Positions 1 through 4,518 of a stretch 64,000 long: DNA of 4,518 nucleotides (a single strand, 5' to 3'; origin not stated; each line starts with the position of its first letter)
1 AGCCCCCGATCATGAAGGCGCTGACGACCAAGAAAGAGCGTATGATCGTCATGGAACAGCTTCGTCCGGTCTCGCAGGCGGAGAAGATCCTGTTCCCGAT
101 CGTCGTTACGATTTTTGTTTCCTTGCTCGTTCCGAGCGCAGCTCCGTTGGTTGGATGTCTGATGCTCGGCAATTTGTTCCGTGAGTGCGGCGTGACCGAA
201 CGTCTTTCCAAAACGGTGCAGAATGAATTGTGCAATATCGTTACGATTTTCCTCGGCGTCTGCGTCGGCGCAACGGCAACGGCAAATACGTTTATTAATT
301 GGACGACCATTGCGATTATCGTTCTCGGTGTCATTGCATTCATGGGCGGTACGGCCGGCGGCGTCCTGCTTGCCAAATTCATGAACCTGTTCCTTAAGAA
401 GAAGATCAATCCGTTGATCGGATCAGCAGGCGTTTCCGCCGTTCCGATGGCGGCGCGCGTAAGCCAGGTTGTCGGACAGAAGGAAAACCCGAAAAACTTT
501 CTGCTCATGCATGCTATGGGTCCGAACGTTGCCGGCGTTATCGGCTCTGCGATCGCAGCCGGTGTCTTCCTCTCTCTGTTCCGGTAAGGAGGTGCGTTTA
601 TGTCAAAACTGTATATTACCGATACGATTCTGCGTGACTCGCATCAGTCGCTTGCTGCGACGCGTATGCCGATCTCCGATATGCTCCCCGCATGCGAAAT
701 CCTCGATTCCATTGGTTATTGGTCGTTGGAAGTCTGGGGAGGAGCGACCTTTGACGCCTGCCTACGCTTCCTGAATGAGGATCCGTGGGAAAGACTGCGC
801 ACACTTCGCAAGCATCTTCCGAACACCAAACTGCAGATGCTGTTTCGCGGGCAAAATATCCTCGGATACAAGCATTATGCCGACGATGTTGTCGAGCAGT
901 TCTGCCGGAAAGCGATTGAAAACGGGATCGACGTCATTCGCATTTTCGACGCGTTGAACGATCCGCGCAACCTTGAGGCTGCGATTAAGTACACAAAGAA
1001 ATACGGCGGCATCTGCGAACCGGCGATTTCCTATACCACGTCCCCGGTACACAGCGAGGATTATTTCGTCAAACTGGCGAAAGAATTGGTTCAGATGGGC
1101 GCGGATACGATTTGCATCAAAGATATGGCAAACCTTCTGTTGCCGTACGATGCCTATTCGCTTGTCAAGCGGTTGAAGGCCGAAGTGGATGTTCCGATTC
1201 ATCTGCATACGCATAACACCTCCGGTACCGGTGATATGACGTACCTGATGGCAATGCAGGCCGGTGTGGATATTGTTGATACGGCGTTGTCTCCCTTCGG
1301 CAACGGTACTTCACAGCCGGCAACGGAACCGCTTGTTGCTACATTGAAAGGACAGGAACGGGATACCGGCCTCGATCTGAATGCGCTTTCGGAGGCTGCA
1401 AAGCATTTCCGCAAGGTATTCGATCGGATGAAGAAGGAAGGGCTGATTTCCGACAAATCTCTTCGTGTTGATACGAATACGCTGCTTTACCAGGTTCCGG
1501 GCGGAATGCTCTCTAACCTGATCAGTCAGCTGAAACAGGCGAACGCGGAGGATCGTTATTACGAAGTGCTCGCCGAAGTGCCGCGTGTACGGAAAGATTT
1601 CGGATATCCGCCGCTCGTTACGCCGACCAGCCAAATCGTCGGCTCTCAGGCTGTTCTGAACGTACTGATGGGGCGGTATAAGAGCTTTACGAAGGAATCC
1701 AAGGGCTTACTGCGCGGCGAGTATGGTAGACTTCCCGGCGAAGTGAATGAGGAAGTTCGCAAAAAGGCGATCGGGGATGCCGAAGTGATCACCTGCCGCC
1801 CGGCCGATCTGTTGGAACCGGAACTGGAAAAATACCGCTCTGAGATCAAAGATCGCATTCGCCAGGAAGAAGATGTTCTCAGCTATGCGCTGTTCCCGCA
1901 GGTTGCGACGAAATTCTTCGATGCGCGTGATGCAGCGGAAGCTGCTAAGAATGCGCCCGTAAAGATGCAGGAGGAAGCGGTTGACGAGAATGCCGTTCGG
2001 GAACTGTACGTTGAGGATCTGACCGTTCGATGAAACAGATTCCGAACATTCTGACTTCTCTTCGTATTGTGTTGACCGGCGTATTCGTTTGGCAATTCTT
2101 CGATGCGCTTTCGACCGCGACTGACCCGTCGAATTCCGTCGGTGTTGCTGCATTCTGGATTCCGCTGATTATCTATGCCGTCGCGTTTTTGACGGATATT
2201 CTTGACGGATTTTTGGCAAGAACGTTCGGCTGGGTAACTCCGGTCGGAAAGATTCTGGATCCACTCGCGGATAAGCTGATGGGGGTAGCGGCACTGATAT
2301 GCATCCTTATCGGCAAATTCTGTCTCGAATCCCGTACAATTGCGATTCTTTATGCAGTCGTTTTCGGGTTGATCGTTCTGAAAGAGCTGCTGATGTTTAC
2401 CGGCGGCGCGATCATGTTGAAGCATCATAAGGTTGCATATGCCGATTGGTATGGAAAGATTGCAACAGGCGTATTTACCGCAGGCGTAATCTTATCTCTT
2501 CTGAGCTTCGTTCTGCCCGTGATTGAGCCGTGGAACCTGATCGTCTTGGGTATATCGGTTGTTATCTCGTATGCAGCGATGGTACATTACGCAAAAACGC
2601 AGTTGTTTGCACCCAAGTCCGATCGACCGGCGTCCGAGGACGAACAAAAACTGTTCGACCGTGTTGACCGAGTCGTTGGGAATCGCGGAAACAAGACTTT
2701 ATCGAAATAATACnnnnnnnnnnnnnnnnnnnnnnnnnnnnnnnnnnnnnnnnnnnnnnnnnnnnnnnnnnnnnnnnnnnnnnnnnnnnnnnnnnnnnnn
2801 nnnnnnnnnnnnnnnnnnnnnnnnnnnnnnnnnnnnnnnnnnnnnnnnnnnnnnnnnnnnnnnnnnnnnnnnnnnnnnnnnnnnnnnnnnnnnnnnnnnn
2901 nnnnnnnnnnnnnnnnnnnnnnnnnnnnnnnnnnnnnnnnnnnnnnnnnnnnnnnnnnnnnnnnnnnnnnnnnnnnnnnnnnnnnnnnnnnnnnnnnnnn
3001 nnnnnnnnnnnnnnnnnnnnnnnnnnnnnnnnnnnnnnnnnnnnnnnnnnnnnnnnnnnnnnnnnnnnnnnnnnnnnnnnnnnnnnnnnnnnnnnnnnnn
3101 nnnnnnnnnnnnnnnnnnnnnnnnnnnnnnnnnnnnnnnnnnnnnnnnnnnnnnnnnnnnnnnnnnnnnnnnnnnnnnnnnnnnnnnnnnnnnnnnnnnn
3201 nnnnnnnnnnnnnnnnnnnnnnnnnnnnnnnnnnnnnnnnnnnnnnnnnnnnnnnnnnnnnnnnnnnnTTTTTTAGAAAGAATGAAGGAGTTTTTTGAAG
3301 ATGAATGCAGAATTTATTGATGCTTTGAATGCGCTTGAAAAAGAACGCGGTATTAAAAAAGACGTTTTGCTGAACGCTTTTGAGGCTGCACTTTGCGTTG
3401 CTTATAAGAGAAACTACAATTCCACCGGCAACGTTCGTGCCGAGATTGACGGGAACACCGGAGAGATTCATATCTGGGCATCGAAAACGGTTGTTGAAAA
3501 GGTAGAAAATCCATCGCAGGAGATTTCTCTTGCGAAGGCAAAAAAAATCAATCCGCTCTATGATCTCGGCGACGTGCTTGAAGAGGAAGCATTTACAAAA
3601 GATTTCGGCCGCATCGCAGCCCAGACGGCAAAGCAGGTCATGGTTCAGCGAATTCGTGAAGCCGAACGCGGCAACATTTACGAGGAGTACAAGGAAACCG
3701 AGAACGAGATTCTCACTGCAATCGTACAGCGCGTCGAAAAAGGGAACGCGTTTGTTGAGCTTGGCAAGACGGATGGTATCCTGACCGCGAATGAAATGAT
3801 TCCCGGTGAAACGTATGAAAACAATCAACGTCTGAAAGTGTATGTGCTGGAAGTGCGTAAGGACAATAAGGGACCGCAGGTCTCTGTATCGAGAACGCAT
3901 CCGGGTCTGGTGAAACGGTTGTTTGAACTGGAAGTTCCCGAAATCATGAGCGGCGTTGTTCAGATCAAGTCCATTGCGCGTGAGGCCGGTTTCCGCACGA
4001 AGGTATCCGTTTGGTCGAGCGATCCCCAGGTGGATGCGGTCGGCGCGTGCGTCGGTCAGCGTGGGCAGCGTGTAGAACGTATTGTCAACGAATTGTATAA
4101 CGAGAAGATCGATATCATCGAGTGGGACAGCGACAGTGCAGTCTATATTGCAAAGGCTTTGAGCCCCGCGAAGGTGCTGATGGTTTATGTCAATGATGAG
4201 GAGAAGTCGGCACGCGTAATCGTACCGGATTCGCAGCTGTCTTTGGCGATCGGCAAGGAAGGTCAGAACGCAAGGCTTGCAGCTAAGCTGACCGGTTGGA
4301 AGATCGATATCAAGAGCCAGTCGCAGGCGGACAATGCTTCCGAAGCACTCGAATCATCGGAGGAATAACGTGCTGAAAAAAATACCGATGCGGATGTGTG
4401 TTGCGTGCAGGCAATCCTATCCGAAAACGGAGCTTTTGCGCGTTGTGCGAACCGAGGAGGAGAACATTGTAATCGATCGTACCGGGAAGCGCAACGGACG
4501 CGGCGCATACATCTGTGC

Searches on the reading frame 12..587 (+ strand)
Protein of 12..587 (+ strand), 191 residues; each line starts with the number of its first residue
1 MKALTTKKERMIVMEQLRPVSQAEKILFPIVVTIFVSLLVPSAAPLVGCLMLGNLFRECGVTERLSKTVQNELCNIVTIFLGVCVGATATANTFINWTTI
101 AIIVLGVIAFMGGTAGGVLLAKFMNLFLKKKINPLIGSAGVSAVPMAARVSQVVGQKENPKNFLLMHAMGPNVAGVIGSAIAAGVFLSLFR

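Call 40: search_protein_families(library=pfam, proteins=[window:12-587:+], max_evalue=0.01)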
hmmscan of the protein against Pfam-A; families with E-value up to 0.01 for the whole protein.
window:12-587:+ (191 aa): 1 family
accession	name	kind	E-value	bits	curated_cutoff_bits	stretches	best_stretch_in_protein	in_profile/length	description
PF03977.18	OAD_beta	-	2.5e-87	293.6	31.6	1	1-190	160-349/349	Na+-transporting oxaloacetate decarboxylase beta subunit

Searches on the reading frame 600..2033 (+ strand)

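Call 40: search_protein_families(library=pfam, proteins=[window:600-2033:+], max_evalue=0.01)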
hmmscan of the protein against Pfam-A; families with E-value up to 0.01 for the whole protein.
window:600-2033:+ (477 aa): 2 families
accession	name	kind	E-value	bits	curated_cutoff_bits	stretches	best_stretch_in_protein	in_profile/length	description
PF02436.23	PYC_OADA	-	2.7e-58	197.5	27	1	296-457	3-178/201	Conserved carboxylase domain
PF00682.25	HMGL-like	-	5.8e-20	72.2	29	1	124-267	114-257/260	HMGL-like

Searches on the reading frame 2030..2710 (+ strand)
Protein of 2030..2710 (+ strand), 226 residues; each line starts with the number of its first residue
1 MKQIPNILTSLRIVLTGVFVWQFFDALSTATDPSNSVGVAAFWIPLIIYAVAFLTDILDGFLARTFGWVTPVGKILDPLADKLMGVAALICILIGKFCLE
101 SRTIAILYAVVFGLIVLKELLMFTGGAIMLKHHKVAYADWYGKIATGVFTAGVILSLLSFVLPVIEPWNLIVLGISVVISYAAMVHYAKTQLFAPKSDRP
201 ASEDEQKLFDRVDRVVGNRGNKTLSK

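Call 40: search_protein_families(library=pfam, proteins=[window:2030-2710:+], max_evalue=0.01)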
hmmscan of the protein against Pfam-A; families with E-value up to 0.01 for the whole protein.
window:2030-2710:+ (226 aa): 1 family
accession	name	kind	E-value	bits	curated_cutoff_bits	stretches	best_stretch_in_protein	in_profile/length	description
PF01066.26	CDP-OH_P_transf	-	4.8e-29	102.2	22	1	3-176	2-146/152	CDP-alcohol phosphatidyltransferase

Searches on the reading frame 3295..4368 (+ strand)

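Call 40: search_protein_families(library=pfam, proteins=[window:3295-4368:+], max_evalue=0.01)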
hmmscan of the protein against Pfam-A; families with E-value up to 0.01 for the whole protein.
window:3295-4368:+ (357 aa): 6 families
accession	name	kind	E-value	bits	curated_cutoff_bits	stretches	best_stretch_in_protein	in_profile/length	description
PF08529.16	NusA_N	-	4.8e-45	153.1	23.8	1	6-125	1-118/119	NusA N-terminal domain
PF13184.12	KH_5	-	5.7e-26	90.9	27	1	231-297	1-67/69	NusA-like KH domain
PF00575.29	S1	-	1.3e-13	51.5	22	1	135-198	3-73/74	S1 RNA binding domain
PF07650.23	KH_2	-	1.9e-05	24.8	22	1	284-335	5-56/78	KH domain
PF00013.35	KH_1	-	1.9e-05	24.7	21.5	0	306-344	2-41/66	KH domain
PF23095.1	KH_NusA_C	-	4.7e-05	23.8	34.2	1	313-348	8-45/59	Transcription termination/antitermination protein NusA, KH domain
